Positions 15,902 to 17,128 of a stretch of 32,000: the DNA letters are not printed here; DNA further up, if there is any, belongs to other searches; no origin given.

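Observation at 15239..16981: IspH (LytB) fused to a UbiA-like polytopic membrane domain with a degenerate first Asp-rich motif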

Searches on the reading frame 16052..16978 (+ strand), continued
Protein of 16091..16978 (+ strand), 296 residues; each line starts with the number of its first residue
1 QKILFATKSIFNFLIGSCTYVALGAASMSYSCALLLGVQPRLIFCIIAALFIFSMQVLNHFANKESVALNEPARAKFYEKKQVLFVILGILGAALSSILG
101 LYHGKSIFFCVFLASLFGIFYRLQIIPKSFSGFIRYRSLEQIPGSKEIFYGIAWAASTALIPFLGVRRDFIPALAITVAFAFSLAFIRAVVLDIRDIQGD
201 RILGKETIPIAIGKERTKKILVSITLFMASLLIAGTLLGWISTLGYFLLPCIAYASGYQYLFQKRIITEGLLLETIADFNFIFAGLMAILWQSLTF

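Call 21: search_protein_representatives(alignment_id=A1)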
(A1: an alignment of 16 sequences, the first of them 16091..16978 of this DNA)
Query: 16 sequences, 318 profile positions. Proteins with E-value up to 0.001 (for the whole library): 4341; up to 1e-10: 1458; up to 1e-30: 393. The best 150 are listed.
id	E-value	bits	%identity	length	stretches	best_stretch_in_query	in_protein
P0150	3.6e-121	420.5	-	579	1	2-316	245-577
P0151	1.4e-116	405.5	-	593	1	6-315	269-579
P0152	2.7e-116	404.5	-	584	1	6-317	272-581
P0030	3.0e-110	384.7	-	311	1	6-314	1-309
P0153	4.6e-101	354.5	-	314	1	6-314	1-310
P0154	1.2e-99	349.8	-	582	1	6-315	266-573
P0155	7.6e-96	337.4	-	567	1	6-317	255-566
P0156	2.4e-95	335.7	-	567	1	6-317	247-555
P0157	5.1e-94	331.4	-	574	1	6-312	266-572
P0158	9.5e-94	330.5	-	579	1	6-316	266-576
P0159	1.5e-92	326.5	-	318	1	6-316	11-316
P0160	1.5e-91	323.2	-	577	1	6-314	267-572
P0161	7.4e-91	321.0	-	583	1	6-316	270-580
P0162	1.8e-90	319.7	-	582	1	6-315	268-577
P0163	2.0e-90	319.6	-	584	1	6-316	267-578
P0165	1.2e-89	317.0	-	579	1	6-314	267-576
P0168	7.9e-87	307.7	-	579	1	5-315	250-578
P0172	1.9e-83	296.6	-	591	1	6-313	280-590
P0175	7.7e-83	294.6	-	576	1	6-315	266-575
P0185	6.8e-80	285.0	-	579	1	6-316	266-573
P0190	1.3e-78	280.7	-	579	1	6-317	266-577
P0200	1.5e-76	273.9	-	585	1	6-309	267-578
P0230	1.0e-68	248.2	-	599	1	6-314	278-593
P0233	9.1e-68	245.1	-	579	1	6-313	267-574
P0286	3.8e-57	210.2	-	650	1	6-315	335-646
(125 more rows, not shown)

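Call 26: search_solved_structures(query=A1, max_evalue=0.01, show_alignments=4)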
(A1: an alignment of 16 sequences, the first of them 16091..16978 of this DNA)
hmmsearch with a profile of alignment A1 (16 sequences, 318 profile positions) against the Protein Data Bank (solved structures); distinct sequences matched with E-value up to 0.01: 0.

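Call 27: search_solved_structures(query=A1, max_evalue=10, show_alignments=5)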
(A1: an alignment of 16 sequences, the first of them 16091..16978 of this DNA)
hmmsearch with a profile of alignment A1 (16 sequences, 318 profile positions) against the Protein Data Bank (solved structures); distinct sequences matched with E-value up to 10: 2.
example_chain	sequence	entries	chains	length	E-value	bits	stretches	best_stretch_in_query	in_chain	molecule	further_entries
9sau_C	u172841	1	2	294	0.36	13.1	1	199-277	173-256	Chlorophyll a synthase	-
9sas_C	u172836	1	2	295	0.36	13.1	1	199-277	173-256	Chlorophyll a synthase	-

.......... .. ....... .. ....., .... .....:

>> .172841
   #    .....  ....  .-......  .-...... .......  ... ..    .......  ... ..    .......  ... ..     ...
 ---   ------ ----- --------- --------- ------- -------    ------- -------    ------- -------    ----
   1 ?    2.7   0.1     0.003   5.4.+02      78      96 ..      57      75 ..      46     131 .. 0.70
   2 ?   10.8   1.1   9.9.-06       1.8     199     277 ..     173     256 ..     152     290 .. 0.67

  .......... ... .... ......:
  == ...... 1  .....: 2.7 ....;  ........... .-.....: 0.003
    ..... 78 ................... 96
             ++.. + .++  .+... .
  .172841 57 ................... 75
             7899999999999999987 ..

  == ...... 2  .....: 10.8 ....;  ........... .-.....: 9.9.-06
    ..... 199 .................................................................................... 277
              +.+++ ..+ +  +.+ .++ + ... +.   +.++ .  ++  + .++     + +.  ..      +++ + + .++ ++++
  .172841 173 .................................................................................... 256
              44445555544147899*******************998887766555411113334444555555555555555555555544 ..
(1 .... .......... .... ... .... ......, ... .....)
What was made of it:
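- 16265..16312 (+): Non-canonical first motif, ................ (residues 343-358). Aligned with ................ of chlorophyll synthase (call 27).
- Closest known: Chlorophyll/bacteriochlorophyll synthase. Same: The 'N-E-P-x-R' segment after the first motif is the same (call 27).
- Checked: There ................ aligns with the family consensus NrladkeaalnePsr (call 27).
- D477, D480 and D484 are conserved as in active ChlG/DGGGPS-type enzymes (call 27).
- Tried and rejected: Only chlorophyll synthase appeared, at E 0.36 (calls 26, 27).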

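Call 28: list_cluster_members(proteins=[P0150, P0151, P0152, P0154, P0160, P0172, P0185, P0200, P0230, P0286])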
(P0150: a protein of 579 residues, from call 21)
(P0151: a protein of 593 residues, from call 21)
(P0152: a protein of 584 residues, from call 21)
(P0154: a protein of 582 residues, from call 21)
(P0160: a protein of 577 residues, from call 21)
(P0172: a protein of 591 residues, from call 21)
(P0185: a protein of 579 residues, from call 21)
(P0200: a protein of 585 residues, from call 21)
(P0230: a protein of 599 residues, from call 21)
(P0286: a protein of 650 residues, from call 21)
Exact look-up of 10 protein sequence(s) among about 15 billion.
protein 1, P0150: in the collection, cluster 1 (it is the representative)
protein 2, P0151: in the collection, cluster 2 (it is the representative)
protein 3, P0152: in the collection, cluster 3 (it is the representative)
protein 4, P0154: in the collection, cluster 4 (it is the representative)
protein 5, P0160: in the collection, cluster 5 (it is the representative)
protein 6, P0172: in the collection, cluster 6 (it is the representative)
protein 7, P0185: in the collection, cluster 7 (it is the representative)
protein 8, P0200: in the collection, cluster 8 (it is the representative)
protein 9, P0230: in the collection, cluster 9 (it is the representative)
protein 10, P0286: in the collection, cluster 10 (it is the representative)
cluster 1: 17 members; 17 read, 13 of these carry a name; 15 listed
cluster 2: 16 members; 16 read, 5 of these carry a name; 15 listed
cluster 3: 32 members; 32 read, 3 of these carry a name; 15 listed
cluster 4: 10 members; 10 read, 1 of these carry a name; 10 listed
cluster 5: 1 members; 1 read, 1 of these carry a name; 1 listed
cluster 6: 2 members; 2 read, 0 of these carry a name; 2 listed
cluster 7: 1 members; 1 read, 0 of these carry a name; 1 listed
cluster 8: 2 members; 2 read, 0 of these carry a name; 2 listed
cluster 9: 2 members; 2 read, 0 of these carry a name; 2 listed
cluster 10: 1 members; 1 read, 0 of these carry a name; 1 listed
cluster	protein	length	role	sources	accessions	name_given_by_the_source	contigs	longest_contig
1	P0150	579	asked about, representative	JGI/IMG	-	(E)-4-hydroxy-3-methyl-but-2-enyl pyrophosphate reductase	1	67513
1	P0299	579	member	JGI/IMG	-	(E)-4-hydroxy-3-methyl-but-2-enyl pyrophosphate reductase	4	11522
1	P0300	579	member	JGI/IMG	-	(E)-4-hydroxy-3-methyl-but-2-enyl pyrophosphate reductase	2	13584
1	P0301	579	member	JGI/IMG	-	(E)-4-hydroxy-3-methyl-but-2-enyl pyrophosphate reductase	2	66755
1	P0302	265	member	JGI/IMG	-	4-hydroxybenzoate polyprenyltransferase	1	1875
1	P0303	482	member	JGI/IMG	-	4-hydroxybenzoate polyprenyltransferase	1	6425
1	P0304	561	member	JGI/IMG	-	4-hydroxy-3-methylbut-2-enyl diphosphate reductase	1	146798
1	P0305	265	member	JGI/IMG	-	4-hydroxybenzoate polyprenyltransferase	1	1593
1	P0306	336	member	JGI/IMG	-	4-hydroxybenzoate polyprenyltransferase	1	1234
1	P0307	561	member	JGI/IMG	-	4-hydroxy-3-methylbut-2-enyl diphosphate reductase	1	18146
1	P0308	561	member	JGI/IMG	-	4-hydroxy-3-methylbut-2-enyl diphosphate reductase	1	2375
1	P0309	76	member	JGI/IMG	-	hypothetical protein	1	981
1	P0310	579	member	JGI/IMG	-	(E)-4-hydroxy-3-methyl-but-2-enyl pyrophosphate reductase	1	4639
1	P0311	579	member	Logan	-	-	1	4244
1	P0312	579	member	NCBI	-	-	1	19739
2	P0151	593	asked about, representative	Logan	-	-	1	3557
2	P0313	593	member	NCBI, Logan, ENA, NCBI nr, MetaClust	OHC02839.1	MAG: 4-hydroxy-3-methylbut-2-enyl diphosphate reductase [Planctomycetes bacterium ... | \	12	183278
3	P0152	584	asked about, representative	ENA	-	-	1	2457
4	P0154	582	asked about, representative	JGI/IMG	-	-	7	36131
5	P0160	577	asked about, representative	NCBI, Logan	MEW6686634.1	MAG: 4-hydroxy-3-methylbut-2-enyl diphosphate reductase [Candidatus Edwardsbacteria ...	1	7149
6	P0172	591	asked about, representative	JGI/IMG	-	-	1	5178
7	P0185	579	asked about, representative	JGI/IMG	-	-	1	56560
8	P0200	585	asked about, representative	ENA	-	-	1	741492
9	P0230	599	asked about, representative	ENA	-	-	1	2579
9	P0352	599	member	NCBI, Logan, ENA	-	-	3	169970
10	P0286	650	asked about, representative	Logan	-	-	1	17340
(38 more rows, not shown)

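Call 29: find_encoding_contigs(protein=P0200, flank=8000, max_places=2)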
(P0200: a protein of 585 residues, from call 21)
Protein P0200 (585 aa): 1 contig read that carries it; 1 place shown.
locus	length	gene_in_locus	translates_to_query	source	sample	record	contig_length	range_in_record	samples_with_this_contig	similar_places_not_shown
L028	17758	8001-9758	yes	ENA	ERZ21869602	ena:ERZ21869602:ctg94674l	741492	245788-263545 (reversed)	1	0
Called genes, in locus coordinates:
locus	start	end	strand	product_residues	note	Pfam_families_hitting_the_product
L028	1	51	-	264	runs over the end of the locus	-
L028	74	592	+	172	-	PF02887:PK_C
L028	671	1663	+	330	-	PF00753:Lactamase_B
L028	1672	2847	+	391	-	PF01546:Peptidase_M20, PF07687:M20_dimer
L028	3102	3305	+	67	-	PF00313:CSD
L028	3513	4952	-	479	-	-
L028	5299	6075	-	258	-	-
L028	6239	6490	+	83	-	-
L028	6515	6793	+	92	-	-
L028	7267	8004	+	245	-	-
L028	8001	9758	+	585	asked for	PF02401:LYTB, PF01040:UbiA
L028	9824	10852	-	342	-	-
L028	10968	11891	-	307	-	-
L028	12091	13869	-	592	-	PF01336:tRNA_anti-codon, PF00152:tRNA-synt_2, PF02938:GAD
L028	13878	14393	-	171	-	PF25087:GMPPB_C (faint), PF21711:DCTN5, PF25084:LbH_EIF2B (weak), PF00132:Hexapep (weak), PF14602:Hexapep_2 (weak), PF00132:Hexapep, PF14602:Hexapep_2 (weak)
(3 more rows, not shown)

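Call 30: find_encoding_contigs(protein=P0150, flank=8000, max_places=2)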
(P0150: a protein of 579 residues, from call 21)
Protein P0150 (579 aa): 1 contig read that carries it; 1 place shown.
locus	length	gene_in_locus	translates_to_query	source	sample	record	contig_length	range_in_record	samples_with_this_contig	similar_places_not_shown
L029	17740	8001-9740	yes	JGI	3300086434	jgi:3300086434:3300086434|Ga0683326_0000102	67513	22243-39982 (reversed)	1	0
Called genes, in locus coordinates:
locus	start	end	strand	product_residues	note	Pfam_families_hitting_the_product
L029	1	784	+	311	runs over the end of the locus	PF00702:Hydrolase (faint), PF08282:Hydrolase_3, PF05116:S6PP (weak)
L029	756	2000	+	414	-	PF00464:SHMT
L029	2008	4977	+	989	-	PF02700:PurS (faint), PF18072:FGAR-AT_linker, PF00586:AIRS, PF02769:AIRS_C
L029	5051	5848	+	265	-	PF01965:DJ-1_PfpI (weak), PF13507:GATase_5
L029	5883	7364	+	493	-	PF00206:Lyase_1, PF10397:ADSL_C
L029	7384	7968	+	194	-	PF22769:DCD, PF00692:dUTPase (faint)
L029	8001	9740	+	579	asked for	PF02401:LYTB, PF01040:UbiA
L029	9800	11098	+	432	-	PF02403:Seryl_tRNA_N, PF00587:tRNA-synt_2b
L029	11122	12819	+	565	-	PF03485:Arg_tRNA_synt_N, PF00750:tRNA-synt_1d, PF05746:DALR_1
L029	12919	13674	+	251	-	PF00702:Hydrolase, PF13419:HAD_2, PF13242:Hydrolase_like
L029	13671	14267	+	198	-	PF00117:GATase, PF07722:Peptidase_C26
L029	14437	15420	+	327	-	PF00005:ABC_tran, PF13304:AAA_21 (weak), PF08352:oligo_HPY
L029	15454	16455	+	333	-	PF00005:ABC_tran, PF02463:SMC_N (weak), PF08352:oligo_HPY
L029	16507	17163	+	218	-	PF00005:ABC_tran, PF13191:AAA_16 (weak), PF13304:AAA_21 (faint)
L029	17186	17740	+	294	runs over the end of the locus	PF18075:FtsX_ECD, PF02687:FtsX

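Call 34: find_encoding_contigs(protein=P0145, flank=6000, max_places=2)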
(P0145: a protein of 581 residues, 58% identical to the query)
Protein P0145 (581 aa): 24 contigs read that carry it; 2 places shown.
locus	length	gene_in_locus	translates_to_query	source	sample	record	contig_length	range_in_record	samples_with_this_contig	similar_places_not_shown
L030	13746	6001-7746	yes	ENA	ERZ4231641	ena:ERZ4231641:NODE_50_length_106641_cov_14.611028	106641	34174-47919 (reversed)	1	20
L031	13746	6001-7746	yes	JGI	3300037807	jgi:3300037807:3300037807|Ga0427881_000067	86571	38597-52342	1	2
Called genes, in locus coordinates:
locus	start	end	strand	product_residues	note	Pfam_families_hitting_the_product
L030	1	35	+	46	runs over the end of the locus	-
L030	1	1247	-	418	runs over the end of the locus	PF00171:Aldedh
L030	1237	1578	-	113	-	PF04977:DivIC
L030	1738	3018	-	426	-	PF03952:Enolase_N, PF00113:Enolase_C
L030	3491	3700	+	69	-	PF02599:CsrA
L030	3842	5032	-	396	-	PF04015:DUF362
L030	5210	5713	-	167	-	PF00881:Nitroreductase, PF14512:TM1586_NiRdase (weak), PF00881:Nitroreductase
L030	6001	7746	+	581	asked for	PF02401:LYTB, PF01040:UbiA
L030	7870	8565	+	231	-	PF04367:DUF502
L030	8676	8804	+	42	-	-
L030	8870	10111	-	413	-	PF00483:NTP_transferase, PF24894:Hexapep_GlmU, PF25084:LbH_EIF2B, PF25087:GMPPB_C (weak), PF25247:LbH_GLGC (weak)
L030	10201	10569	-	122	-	PF00072:Response_reg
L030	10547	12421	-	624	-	PF01590:GAF, PF13185:GAF_2, PF13492:GAF_3 (weak), PF00512:HisKA, PF02518:HATPase_c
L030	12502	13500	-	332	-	PF01087:GalP_UDP_transf, PF16285:DUF4931_N (faint), PF01230:HIT (faint), PF16268:DUF4921, PF02744:GalP_UDP_tr_C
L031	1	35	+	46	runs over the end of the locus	-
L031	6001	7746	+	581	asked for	PF02401:LYTB, PF01040:UbiA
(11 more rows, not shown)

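Call 35: find_encoding_contigs(protein=P0313, flank=6000, max_places=2)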
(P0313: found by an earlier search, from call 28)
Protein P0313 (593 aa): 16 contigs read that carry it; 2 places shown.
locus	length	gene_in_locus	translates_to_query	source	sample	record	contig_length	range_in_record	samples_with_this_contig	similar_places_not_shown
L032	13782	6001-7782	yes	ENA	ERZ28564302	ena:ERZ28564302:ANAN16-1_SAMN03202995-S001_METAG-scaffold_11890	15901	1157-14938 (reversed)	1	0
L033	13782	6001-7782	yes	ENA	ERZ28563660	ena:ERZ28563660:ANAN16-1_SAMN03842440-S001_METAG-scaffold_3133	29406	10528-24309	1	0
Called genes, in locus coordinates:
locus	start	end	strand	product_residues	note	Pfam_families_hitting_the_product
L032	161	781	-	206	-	-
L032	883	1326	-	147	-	PF13599:Pentapeptide_4, PF00805:Pentapeptide, PF13576:Pentapeptide_3 (weak), PF00805:Pentapeptide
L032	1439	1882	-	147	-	PF13599:Pentapeptide_4, PF00805:Pentapeptide, PF13576:Pentapeptide_3 (faint), PF00805:Pentapeptide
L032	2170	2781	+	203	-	PF01467:CTP_transf_like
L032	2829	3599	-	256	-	PF01261:AP_endonuc_2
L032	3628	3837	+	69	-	-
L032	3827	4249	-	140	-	PF00380:Ribosomal_S9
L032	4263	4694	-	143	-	PF00572:Ribosomal_L13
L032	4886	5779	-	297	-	PF00763:THF_DHG_CYH, PF02882:THF_DHG_CYH_C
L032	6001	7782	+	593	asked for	PF02401:LYTB, PF01040:UbiA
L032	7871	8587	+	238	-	PF04367:DUF502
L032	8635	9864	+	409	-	PF09861:Lar_N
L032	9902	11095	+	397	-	PF10633:NPCBM_assoc (weak), PF07705:CARDB (weak)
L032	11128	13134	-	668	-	PF00115:COX1 (weak), PF05940:NnrS (faint), PF08984:DUF1858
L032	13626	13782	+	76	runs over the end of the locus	-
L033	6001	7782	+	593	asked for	PF02401:LYTB, PF01040:UbiA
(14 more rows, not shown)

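Call 36: find_encoding_contigs(protein=P0154, flank=5000, max_places=1)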
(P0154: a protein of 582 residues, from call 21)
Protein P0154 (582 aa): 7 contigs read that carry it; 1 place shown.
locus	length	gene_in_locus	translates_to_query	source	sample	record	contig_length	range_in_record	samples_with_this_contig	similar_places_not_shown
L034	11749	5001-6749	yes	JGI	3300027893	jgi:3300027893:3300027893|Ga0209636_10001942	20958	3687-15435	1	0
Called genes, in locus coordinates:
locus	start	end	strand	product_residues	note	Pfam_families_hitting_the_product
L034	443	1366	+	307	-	PF13487:HD_5, PF01966:HD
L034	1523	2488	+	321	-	PF04055:Radical_SAM, PF12345:DUF3641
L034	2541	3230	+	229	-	PF09335:VTT_dom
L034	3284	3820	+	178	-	PF01661:Macro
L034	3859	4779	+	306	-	PF01370:Epimerase, PF05368:NmrA (weak), PF13460:NAD_binding_10, PF16363:GDP_Man_Dehyd, PF08338:DUF1731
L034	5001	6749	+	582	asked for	PF02401:LYTB, PF01040:UbiA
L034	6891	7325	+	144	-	PF15919:HicB_lk_antitox (faint)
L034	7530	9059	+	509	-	PF13167:GTP-bdg_N, PF16360:GTP-bdg_M, PF01926:MMR_HSR1, PF02421:FeoB_N (weak)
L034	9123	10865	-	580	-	PF02310:B12-binding, PF04055:Radical_SAM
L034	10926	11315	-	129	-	-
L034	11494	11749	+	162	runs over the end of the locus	PF01467:CTP_transf_like, PF08218:Citrate_ly_lig (weak)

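Call 37: find_encoding_contigs(protein=P0185, flank=5000, max_places=1)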
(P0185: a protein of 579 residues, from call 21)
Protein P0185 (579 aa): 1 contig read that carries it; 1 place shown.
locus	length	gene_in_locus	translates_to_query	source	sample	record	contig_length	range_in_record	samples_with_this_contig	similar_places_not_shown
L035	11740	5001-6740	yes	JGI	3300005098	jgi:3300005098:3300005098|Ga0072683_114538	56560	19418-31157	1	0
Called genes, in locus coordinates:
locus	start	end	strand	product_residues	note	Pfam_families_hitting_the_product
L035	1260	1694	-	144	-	PF02472:ExbD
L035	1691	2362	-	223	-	PF01618:MotA_ExbB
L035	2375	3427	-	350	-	-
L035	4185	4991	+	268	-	PF03328:HpcH_HpaI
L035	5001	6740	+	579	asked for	PF02401:LYTB, PF01040:UbiA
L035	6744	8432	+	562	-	PF01546:Peptidase_M20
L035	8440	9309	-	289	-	PF00303:Thymidylat_synt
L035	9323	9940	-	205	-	PF01209:Ubie_methyltran, PF13489:Methyltransf_23, PF07021:MetW, PF13847:Methyltransf_31, PF13649:Methyltransf_25, PF08241:Methyltransf_11, PF08242:Methyltransf_12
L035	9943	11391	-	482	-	PF02113:Peptidase_S13, PF13354:Beta-lactamase2 (faint)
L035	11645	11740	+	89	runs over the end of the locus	-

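Call 38: find_encoding_contigs(protein=P0352, flank=5000, max_places=1)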
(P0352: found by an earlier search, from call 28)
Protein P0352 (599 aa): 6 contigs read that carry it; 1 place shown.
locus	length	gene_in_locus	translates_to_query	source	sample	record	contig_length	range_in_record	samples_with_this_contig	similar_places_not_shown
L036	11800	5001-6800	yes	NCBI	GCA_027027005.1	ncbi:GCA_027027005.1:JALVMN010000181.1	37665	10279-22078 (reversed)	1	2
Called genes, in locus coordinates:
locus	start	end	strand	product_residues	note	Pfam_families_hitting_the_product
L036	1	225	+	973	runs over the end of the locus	PF00675:Peptidase_M16, PF05193:Peptidase_M16_C, PF08367:M16C_assoc, PF22516:PreP_C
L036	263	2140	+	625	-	PF00111:Fer2, PF17650:RACo_linker, PF17651:Raco_middle, PF14574:RACo_C_ter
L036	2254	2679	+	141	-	PF27746:Small_heat_shock_put (weak), PF00011:HSP20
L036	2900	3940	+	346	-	PF01244:Peptidase_M19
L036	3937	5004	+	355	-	PF01207:Dus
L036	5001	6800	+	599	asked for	PF02401:LYTB, PF01040:UbiA (weak)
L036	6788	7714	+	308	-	PF00535:Glycos_transf_2, PF10111:Glyco_tranf_2_2, PF13641:Glyco_tranf_2_3, PF10111:Glyco_tranf_2_2 (weak)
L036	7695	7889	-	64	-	PF10133:CooT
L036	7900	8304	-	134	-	PF12953:DUF3842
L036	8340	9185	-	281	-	PF02195:ParB_N, PF17762:HTH_ParB, PF23552:ParB_C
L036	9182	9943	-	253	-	PF00142:Fer4_NifH (weak), PF01656:CbiA, PF06564:CBP_BcsQ, PF09140:MipZ (faint), PF10609:ParA (weak), PF13614:AAA_31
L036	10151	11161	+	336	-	PF00586:AIRS, PF02769:AIRS_C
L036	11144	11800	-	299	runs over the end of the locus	PF01820:Dala_Dala_lig_N, PF02222:ATP-grasp (weak), PF07478:Dala_Dala_lig_C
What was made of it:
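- Flanking genes are housekeeping, which fits a primary ispH (calls 29, 30, 34-38).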

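Call 39: predict_structure(alignment_id=A2)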
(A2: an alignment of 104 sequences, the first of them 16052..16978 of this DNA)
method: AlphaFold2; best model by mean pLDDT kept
length: 309 residues; sequences in the alignment: 104
mean_pLDDT: 95.1   pTM: 0.92
mean pLDDT of the five models: 95.1, 94.2, 94.1, 94.1, 93.4
residues with pLDDT >= 90: 285; 70-90: 21; 50-70: 3; < 50: 0
segments of 3 or more residues with pLDDT < 50: none
pLDDT, mean of each block of 10 residues (from residue 1): 71 90 95 98 98 98 98 94 94 97 98 98 97 91 93 93 97 96 94 98 96 91 95 98 98 98 98 96 93 98 97
secondary structure, 60 per line:
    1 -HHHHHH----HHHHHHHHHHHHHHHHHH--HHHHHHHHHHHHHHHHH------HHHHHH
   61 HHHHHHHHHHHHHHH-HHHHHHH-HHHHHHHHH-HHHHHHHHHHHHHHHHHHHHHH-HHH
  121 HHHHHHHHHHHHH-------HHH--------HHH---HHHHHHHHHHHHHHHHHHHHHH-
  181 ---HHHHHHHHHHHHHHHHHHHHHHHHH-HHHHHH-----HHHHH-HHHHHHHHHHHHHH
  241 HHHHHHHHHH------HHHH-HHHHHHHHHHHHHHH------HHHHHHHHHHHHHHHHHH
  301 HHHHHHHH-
elements in order: H2-7 H12-29 H32-48 H55-75 H77-83 H85-93 H95-116 H118-133 H158-179 H184-208 H210-215 H221-225 H227-250 H257-260 H262-276 H283-308
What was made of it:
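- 16145..16978 (+): UbiA-fold domain (residues 303-580) with nine predicted transmembrane helices, N-terminus inside. AF2 pLDDT 95.1 and pTM 0.92 (call 39).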
